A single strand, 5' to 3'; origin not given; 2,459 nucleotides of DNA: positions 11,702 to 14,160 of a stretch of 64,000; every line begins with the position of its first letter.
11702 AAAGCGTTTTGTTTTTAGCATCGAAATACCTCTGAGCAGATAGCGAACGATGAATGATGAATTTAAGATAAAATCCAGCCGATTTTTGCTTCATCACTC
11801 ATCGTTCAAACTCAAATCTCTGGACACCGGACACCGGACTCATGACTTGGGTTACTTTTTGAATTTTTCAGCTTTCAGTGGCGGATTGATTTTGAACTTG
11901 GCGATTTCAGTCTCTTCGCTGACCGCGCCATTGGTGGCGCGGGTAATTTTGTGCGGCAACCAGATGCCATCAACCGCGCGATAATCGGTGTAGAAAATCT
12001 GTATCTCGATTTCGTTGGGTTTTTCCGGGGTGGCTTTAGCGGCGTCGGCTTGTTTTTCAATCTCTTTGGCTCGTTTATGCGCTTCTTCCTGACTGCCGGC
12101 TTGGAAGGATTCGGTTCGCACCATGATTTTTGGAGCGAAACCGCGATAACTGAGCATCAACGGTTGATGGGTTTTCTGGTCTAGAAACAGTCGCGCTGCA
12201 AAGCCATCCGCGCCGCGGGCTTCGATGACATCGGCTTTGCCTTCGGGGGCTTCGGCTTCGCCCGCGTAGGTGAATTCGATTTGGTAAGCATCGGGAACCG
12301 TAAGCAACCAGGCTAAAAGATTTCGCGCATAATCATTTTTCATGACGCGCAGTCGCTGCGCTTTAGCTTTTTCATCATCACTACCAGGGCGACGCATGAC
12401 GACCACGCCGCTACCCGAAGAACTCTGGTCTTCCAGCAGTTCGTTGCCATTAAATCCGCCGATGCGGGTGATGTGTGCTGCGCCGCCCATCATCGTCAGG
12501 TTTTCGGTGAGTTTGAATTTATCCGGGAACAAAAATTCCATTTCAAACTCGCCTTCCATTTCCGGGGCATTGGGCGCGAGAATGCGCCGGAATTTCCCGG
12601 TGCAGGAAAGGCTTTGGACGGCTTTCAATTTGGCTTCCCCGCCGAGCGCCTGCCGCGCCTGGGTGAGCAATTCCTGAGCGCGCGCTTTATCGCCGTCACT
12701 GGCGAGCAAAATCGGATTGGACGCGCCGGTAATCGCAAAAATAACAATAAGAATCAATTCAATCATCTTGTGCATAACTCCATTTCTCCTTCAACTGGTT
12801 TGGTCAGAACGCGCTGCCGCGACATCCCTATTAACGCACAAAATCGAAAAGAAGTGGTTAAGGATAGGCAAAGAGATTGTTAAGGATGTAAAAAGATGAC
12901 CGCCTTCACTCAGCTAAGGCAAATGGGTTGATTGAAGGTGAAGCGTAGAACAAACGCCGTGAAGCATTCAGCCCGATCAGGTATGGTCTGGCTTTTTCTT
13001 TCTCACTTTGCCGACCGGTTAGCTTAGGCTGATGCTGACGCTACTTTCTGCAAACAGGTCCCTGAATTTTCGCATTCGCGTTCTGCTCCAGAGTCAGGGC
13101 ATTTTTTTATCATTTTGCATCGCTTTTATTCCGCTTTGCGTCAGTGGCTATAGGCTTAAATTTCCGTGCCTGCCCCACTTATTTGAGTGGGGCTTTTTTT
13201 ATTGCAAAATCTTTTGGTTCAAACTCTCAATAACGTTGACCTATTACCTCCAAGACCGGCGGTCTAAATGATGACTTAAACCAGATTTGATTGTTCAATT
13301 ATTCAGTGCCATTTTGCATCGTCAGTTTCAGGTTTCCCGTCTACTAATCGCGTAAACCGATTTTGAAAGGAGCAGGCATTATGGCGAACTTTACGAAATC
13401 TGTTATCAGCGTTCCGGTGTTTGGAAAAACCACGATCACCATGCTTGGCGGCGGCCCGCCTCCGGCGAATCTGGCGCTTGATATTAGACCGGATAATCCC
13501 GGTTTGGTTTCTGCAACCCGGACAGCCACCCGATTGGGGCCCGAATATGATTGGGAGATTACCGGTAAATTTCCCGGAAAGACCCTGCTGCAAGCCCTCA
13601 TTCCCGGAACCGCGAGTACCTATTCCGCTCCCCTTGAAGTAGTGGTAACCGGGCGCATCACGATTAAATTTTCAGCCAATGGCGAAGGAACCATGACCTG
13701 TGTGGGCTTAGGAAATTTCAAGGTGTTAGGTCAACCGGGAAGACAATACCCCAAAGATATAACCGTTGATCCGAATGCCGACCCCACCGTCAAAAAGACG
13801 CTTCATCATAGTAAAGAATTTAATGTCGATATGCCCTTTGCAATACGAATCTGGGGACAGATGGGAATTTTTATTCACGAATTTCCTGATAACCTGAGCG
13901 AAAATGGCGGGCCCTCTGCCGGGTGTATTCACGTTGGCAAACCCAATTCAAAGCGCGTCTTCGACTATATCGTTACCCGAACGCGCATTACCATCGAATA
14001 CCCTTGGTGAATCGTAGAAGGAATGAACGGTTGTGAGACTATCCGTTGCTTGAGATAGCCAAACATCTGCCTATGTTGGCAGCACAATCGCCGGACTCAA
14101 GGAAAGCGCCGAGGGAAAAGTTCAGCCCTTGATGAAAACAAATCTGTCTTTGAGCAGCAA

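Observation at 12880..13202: ORF-free 600-nt gap with two plus-strand intrinsic terminators: candidate small RNA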

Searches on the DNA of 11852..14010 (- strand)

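Call 5: search_rna_families(source=window, start=12700, end=13450, threshold=evalue, max_evalue=10, show_alignments=3)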
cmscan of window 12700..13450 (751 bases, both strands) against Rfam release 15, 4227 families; matches with E-value up to 10: 8.
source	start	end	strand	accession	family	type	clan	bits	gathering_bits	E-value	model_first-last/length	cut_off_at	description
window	13112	13201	+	RF00021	Spot_42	Gene; sRNA;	-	23.4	80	0.042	1-115/115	no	Spot 42 RNA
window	13152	13200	-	RF02628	Hrs1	Gene; sRNA;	-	18.9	56.4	0.51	1-74/74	no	Hfq-regulated sRNA 1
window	13172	13218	-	RF02418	Spd-sr07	Gene; sRNA;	-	16.8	55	9.2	1-63/63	no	Streptococcus sRNA Spd-sr07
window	12716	12758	+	RF02765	Ysr209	Gene; sRNA;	-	16.4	59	5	1-46/46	no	Yersinia sRNA 209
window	13163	13200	+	RF02837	anti-hemB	Gene; sRNA;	-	15.2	49.5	0.94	1-81/81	no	Burkholderia RNA 7 (anti-hemB)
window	13145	13201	+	RF02399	NsiR1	Gene; sRNA;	-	14.8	39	4.4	1-60/60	no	Nitrogen stress-induced RNA 1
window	13001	13201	+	RF00022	GcvB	Gene;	-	14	42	1.7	1-204/204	no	GcvB RNA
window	13159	13200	+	RF02278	Betaproteobacteria_toxic_sRNA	Gene; sRNA;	-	13.3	50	9.1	1-64/64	no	Betaproteobacteria toxic small RNA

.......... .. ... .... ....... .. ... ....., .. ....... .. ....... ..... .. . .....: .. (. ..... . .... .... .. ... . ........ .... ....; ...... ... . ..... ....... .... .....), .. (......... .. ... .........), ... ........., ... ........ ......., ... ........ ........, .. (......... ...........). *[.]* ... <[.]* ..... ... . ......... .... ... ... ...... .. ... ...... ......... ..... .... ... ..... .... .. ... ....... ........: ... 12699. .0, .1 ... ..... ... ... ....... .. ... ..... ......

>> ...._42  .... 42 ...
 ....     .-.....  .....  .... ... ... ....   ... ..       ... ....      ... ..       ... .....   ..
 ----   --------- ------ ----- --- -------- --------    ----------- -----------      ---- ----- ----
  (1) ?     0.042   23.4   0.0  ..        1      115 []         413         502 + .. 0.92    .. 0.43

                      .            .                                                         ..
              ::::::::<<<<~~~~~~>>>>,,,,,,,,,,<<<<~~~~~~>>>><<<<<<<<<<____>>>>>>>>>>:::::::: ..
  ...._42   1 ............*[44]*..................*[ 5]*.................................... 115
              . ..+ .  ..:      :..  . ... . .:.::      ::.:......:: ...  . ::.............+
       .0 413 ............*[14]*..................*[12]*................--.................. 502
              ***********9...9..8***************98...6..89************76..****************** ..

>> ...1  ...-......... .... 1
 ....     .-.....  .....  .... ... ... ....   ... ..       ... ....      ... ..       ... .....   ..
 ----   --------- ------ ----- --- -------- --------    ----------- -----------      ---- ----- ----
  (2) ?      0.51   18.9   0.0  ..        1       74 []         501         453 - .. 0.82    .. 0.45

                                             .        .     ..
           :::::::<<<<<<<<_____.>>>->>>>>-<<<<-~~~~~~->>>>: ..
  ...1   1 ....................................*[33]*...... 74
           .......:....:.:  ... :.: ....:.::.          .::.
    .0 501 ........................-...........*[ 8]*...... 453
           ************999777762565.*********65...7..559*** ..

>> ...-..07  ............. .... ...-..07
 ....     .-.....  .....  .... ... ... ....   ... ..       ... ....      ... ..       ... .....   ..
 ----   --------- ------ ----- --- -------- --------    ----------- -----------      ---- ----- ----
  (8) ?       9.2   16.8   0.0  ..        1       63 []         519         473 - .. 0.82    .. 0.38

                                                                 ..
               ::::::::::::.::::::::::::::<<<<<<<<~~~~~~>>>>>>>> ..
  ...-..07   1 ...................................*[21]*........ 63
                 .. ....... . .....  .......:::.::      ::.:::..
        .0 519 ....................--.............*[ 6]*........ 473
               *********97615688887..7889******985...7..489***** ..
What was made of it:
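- On Any Rfam 15 family (4227 models): The best sub-threshold hit in 12700-13450 is Spot_42 at 23.4 bits against 80 (call 5).
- Closest known: Spot 42 RNA. Different: 23.4 bits against a gathering score of 80 (call 5).
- Rfam hits are terminator-only and far below threshold (call 5).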

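Call 65: search_rna_families(sources=[L026, L028, L029], threshold=evalue, max_evalue=1)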
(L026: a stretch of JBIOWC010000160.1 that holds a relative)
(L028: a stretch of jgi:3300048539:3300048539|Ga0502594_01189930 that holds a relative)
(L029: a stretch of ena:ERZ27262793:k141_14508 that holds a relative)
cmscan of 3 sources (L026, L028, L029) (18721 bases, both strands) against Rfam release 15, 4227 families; matches with E-value up to 1: 0.
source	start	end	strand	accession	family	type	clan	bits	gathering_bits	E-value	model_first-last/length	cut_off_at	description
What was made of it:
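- On Any Rfam 15 family (4227 models): 0 matches at E ≤ 1 in L026, L028 and L029 (call 65).
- Closest known: Acido-1. Different: No match, even at E ≤ 10 in the gap (call 5) or E ≤ 1 in L026, L028 and L029 (call 65).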

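Call 67: search_with_rna_model(model_id=R1, sources=[L031, L032, L033, L034, L035, L036, L037, L038, L010, L011, L012, L013, L014, L015, L016, L017, L018, L019, L020, L021, L022, L023], max_evalue=1)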
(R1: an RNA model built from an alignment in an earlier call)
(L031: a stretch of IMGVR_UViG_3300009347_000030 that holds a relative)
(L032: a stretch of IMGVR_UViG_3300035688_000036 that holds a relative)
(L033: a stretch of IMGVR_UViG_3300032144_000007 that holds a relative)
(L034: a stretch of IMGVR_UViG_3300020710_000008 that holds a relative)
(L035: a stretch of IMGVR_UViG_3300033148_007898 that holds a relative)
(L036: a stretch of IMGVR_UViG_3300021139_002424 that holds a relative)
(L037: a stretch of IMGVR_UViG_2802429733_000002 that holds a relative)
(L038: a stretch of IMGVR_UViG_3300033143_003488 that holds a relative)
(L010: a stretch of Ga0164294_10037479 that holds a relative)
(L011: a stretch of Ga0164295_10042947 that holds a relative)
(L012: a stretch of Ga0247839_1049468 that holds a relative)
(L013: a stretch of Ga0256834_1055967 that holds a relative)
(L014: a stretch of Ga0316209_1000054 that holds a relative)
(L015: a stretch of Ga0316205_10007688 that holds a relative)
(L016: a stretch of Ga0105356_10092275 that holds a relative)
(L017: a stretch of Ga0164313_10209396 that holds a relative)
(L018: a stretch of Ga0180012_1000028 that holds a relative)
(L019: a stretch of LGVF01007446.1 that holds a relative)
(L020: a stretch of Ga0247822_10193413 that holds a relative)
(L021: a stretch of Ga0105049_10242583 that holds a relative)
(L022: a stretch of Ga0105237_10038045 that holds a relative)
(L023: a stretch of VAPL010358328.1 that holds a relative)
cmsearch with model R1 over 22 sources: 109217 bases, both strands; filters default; matches with E-value up to 1: 0.
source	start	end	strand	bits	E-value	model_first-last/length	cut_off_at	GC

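Call 68: search_with_rna_model(model_id=R1, source=window, start=12700, end=13500, filters=off, max_evalue=10, show_alignments=3)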
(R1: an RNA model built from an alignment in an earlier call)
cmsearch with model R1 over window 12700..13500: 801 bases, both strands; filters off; matches with E-value up to 10: 11.
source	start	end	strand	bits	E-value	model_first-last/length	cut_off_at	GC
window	12890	13003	+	104.3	2.6e-30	1-114/114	no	0.46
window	12970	12994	-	7.4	0.047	80-104/114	no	0.56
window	13111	13204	+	6.9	0.066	1-114/114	no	0.44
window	13172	13193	-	5.2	0.22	82-103/114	no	0.59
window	12886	12957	-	2.6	1.2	1-114/114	no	0.44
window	13366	13391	-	2.3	1.5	1-114/114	no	0.46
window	13091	13110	+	2.2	1.6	1-114/114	no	0.35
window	13206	13226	-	2.1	1.7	1-114/114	no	0.29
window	12739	12760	-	2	1.8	1-114/114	no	0.18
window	13266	13363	-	0.8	4.1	1-114/114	no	0.37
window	13052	13075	+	0.3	5.8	1-114/114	no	0.42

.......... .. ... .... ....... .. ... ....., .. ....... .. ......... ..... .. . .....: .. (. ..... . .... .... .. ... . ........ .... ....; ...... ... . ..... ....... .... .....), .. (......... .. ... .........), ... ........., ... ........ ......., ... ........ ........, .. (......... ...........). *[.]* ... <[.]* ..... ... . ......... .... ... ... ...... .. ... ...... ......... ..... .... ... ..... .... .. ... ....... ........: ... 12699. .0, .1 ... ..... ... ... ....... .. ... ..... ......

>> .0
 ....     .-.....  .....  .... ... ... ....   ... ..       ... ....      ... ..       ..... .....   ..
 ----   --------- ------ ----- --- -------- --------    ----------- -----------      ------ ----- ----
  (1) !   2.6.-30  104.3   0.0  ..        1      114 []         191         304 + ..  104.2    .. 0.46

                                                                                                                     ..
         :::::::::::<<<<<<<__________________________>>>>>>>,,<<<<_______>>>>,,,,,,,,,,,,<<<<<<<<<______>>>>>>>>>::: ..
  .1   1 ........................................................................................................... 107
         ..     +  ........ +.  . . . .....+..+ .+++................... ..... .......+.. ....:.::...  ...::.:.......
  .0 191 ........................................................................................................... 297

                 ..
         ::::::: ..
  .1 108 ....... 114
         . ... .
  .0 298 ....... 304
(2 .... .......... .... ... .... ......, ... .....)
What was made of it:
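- The weak CM hit of 13111-13204 to the conserved family (6.9 bits, E 0.07 in 800 nt; call 68) is not significant.
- Tried and rejected: Rejected as unsupported (call 68).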

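Call 82: search_dna_similar(query=window:12880-13380:+, collection=plasmids, mode=distant, max_rows=5)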
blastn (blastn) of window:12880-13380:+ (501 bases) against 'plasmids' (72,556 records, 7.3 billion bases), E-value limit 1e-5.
No match.
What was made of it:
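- Tried and rejected: Plasmid collection: no match (call 82).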

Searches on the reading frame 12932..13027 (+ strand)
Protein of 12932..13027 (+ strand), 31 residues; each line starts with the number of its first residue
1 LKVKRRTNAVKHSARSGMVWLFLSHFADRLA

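Call 7: search_protein_families(library=pfam, proteins=[window:12932-13027:+], max_evalue=0.01)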
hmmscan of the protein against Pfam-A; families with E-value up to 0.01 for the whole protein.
window:12932-13027:+ (31 aa): 0 families

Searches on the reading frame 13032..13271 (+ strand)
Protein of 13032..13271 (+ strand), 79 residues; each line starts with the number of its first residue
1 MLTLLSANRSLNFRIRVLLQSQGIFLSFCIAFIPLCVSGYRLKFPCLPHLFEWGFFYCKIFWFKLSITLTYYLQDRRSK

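Call 7: search_protein_families(library=pfam, proteins=[window:13032-13271:+], max_evalue=0.01)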
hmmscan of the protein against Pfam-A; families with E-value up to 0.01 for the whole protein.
window:13032-13271:+ (79 aa): 0 families

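Call 85: find_homologous_proteins(query=window:13032-13268:+, max_evalue=0.001)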
Query window:13032-13268:+: no candidate shares three 5-residue words with the query. No homologue found.
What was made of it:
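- Checked: The 79-aa ORF 13032-13271 has no Pfam match (call 7) and no homologue among 5.8 billion proteins (call 85).
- Tried and rejected: The 79-aa ORF as a real gene: no Pfam match and no homologue (calls 7, 85).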
